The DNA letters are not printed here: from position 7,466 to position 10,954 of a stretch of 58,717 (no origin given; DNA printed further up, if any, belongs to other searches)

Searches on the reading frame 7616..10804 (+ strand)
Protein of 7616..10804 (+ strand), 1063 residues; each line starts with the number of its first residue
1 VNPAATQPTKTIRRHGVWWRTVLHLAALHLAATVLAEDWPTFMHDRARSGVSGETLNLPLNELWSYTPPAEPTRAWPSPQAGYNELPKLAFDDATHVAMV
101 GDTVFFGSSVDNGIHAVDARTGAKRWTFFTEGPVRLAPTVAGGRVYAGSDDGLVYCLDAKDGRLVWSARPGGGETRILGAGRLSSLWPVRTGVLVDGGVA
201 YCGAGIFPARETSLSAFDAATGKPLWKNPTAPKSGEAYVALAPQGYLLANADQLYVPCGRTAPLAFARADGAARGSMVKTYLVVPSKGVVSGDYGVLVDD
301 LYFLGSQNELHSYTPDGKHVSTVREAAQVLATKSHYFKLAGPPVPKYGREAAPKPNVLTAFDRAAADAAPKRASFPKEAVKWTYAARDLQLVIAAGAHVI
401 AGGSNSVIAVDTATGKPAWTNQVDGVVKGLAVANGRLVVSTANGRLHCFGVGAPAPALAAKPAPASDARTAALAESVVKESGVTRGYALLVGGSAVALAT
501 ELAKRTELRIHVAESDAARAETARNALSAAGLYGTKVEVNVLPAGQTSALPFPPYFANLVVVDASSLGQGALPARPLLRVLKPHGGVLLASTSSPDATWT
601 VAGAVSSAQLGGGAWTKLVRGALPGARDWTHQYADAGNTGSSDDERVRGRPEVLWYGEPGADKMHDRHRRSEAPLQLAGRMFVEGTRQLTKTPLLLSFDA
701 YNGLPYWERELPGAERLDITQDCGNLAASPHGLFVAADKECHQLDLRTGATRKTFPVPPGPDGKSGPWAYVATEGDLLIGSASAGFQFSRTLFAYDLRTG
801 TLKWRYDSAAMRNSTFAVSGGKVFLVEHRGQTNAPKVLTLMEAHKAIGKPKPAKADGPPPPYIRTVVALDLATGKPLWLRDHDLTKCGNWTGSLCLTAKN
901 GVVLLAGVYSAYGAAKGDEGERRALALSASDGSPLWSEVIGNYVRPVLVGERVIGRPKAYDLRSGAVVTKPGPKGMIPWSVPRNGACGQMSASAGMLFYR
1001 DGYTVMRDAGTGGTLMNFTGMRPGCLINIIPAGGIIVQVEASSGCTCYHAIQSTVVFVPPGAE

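Call 80: search_protein_families(library=pfam, proteins=[window:7616-10804:+], max_evalue=0.00001)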
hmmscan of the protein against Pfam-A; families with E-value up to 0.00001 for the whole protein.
window:7616-10804:+ (1063 aa): 3 families
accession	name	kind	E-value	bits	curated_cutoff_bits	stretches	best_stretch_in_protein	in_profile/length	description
PF13360.13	PQQ_2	-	1.3e-42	146.5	27.6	2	111-274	2-141/233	Outer membrane protein assembly factor BamB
PF01011.28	PQQ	-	7.5e-17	61.7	26.7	0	136-225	51-137/595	Glucose/ethanol/alcohol dehydrogenase, beta-propeller domain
PF13570.13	Beta-prop_ACSF4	-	1.6e-15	57.8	133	1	98-172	58-133/329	Beta-alanine-activating enzyme, beta-propeller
